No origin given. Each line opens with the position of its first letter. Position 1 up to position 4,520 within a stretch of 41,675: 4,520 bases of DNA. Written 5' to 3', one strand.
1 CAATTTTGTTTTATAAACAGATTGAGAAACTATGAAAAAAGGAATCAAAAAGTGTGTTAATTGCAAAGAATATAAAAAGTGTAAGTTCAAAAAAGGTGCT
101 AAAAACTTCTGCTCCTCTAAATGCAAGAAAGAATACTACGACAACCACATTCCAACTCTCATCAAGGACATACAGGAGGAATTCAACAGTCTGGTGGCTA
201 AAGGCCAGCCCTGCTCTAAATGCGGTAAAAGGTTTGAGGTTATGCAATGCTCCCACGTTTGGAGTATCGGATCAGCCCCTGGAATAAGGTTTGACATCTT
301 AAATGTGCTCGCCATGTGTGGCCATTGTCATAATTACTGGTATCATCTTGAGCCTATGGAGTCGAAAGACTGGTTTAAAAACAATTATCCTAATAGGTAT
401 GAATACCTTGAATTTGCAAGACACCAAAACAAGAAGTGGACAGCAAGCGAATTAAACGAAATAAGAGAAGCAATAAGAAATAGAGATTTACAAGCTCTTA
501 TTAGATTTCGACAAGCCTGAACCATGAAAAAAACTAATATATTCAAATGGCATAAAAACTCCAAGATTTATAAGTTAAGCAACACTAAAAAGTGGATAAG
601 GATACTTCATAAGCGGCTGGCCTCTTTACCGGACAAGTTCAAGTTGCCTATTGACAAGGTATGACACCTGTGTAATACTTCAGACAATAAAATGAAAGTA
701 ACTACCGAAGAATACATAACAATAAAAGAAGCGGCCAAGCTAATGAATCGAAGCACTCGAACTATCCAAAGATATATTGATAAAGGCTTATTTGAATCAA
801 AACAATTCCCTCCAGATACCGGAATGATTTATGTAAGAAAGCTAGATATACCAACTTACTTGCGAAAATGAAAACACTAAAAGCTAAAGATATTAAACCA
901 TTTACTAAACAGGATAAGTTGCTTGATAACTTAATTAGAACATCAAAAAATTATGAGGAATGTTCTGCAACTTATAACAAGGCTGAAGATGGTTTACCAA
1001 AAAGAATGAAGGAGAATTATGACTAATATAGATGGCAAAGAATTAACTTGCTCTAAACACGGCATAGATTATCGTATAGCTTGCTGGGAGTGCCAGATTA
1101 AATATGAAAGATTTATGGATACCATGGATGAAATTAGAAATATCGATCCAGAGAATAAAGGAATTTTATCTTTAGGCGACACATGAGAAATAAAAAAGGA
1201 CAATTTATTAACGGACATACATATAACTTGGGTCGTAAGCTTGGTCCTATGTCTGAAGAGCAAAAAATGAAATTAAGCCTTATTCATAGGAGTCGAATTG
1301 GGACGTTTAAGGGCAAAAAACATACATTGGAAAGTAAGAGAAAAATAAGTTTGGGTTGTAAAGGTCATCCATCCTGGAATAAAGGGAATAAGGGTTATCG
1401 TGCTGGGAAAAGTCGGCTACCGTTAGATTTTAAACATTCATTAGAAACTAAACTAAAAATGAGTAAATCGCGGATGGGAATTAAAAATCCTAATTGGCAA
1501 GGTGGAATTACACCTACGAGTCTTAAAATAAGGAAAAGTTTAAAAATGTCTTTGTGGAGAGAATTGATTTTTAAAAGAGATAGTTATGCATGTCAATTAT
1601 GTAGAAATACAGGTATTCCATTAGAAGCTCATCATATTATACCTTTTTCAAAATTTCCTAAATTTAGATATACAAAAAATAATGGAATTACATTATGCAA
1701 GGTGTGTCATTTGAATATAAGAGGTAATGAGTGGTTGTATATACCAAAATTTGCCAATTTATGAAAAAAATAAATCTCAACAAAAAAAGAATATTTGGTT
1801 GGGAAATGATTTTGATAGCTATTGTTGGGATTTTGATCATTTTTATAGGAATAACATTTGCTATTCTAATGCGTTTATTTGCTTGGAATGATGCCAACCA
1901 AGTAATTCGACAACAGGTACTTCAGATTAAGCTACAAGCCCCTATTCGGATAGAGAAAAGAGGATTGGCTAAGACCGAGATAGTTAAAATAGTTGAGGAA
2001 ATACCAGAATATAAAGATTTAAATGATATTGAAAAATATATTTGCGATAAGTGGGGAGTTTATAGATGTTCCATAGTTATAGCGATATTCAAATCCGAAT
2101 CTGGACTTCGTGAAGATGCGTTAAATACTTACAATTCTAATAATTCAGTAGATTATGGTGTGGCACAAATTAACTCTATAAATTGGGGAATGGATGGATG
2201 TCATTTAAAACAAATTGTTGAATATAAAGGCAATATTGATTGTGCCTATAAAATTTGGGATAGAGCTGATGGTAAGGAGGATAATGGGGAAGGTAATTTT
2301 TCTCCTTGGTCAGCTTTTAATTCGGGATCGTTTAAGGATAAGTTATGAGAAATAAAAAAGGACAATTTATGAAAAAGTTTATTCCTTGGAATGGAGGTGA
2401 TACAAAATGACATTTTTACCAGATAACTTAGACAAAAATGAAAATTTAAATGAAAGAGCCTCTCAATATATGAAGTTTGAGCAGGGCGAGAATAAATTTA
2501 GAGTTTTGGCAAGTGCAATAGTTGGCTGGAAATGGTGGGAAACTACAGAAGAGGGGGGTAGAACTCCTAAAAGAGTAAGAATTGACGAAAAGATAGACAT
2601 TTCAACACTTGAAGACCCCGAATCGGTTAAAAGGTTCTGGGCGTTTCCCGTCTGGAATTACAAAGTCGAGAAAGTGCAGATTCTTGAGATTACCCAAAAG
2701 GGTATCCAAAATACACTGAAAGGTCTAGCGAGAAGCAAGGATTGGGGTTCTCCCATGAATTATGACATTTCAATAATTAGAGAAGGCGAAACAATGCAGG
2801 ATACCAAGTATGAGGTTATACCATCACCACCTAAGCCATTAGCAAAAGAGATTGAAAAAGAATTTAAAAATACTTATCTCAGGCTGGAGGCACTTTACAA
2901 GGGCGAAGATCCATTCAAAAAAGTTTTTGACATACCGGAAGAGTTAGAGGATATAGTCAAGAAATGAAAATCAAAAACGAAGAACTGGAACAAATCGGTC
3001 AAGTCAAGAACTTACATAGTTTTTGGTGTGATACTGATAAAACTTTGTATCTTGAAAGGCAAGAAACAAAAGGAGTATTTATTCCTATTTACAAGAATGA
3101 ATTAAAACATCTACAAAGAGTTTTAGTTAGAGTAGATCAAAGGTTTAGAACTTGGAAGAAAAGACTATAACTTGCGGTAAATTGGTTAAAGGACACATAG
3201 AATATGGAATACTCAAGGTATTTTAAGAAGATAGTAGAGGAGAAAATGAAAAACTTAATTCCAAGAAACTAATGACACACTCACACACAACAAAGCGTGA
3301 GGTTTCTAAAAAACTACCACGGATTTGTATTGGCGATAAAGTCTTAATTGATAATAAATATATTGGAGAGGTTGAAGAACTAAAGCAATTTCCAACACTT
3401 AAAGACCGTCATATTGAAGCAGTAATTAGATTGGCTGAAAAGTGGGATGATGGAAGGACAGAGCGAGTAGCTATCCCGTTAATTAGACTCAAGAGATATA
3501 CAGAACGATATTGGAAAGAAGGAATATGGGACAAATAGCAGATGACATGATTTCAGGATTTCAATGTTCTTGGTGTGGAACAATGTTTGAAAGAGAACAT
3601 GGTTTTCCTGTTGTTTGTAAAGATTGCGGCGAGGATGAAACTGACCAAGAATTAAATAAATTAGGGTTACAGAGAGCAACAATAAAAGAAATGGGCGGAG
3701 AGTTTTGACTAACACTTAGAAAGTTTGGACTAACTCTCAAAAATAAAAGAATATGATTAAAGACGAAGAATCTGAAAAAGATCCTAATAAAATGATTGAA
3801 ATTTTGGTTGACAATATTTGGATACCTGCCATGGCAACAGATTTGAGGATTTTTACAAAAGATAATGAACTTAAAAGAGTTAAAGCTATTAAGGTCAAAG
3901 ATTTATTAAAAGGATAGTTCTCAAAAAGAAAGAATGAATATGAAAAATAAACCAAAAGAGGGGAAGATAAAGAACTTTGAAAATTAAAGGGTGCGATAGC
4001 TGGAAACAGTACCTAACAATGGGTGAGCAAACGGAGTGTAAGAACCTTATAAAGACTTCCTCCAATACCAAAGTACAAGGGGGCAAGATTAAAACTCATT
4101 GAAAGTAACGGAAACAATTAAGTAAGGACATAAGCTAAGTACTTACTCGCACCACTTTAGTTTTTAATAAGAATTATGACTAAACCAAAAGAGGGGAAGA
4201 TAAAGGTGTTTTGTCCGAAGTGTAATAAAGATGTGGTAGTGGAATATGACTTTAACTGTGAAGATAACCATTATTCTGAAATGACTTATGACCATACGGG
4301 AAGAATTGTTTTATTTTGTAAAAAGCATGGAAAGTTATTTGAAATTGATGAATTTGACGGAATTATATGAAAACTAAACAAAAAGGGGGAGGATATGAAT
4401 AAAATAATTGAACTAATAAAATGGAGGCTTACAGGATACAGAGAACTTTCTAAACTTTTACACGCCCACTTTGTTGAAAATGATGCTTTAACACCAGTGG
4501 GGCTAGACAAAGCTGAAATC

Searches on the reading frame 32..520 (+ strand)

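Call 15: search_protein_families(library=pfam, proteins=[window:32-520:+], max_evalue=0.01)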
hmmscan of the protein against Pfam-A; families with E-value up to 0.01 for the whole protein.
window:32-520:+ (162 aa): 1 family
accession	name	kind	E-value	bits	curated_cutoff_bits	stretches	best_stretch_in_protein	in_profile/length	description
PF05766.18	NinG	-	4.5e-07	30.3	25.4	1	43-150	75-185/193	Bacteriophage Lambda NinG protein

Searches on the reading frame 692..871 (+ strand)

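Call 83: search_protein_families(library=pfam, proteins=[window:692-871:+], max_evalue=0.01)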
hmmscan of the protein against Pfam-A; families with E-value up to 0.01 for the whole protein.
window:692-871:+ (59 aa): 8 families
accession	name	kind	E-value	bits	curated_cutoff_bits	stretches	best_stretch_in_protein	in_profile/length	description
PF12728.13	HTH_17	-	3.1e-07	31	27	1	8-58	1-48/51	Helix-turn-helix domain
PF00376.29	MerR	-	7.8e-06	26.1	28.2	1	10-34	1-25/38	MerR family regulatory protein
PF13411.12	MerR_1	-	0.00019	21.9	21.6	1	10-46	2-36/69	MerR HTH family regulatory protein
PF08280.17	HTH_Mga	-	0.00051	20.4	23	1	4-30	15-41/59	M protein trans-acting positive regulator (MGA) HTH domain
PF13551.12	HTH_29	-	0.00053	20.5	28.1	1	10-30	14-34/64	Winged helix-turn helix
PF13384.12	HTH_23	-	0.00099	19.3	24.6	1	8-30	17-39/50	Homeodomain-like domain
PF08279.18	HTH_11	-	0.0018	18.6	25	1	5-30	12-37/55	HTH domain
PF07453.19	NUMOD1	-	0.0047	17.6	22.8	1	5-29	13-37/37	NUMOD1 domain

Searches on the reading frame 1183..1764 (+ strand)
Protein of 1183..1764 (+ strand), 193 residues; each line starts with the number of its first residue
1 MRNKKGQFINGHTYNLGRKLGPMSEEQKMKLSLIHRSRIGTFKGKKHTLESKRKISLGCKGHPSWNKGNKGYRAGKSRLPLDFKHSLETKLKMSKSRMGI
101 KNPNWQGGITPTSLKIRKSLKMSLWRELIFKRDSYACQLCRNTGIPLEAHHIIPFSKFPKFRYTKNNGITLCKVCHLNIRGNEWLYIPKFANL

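Call 15: search_protein_families(library=pfam, proteins=[window:1183-1764:+], max_evalue=0.01)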
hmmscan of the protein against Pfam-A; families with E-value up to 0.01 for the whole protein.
window:1183-1764:+ (193 aa): 3 families
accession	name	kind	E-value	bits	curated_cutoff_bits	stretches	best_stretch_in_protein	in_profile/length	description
PF07460.16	NUMOD3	-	3.6e-12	46.5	20.4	3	83-104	2-23/37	NUMOD3 motif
PF01844.29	HNH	-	3.3e-08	34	21.4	1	137-178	1-43/47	HNH endonuclease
PF13391.12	HNH_2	-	0.00011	22.5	21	1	137-176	1-55/66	HNH endonuclease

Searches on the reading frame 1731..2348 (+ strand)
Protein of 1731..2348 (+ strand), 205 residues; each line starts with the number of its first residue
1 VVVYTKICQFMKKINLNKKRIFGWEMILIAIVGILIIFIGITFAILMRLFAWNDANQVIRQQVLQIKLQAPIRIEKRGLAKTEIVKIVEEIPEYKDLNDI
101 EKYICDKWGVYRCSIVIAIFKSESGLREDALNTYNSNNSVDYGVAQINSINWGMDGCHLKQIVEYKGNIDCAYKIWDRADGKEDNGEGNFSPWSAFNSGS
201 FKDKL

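Call 15: search_protein_families(library=pfam, proteins=[window:1731-2348:+], max_evalue=0.01)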
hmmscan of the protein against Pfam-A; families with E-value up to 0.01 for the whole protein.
window:1731-2348:+ (205 aa): 1 family
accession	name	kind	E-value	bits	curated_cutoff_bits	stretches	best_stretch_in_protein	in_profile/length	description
PF00062.25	Lys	-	0.0051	17.5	27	0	110-158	22-68/123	C-type lysozyme/alpha-lactalbumin family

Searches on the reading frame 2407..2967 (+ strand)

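Call 15: search_protein_families(library=pfam, proteins=[window:2407-2967:+], max_evalue=0.01)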
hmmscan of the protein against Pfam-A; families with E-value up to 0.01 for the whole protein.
window:2407-2967:+ (186 aa): 0 families

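Call 74: search_protein_families(library=phrogs, proteins=[window:2407-2967:+], max_evalue=0.01)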
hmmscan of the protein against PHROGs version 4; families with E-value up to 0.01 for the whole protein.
window:2407-2967:+ (186 aa): 2 families
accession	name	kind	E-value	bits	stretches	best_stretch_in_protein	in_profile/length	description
phrog_8542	-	unknown function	6.9e-19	69.4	2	72-163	116-211/298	-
phrog_1607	-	DNA, RNA and nucleotide metabolism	2.3e-08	35.1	1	85-154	109-190/285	single strand DNA binding protein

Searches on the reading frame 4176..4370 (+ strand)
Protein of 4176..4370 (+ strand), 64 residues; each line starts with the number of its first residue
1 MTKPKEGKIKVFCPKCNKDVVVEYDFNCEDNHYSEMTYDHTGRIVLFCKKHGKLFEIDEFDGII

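Call 83: search_protein_families(library=pfam, proteins=[window:4176-4370:+], max_evalue=0.01)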
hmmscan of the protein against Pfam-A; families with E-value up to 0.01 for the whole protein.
window:4176-4370:+ (64 aa): 1 family
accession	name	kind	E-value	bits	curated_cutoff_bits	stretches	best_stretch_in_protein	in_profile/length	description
PF21957.2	Zn_ribbon_16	-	0.0098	16.3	27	0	5-33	8-36/65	Zinc beta-ribbon finger, putative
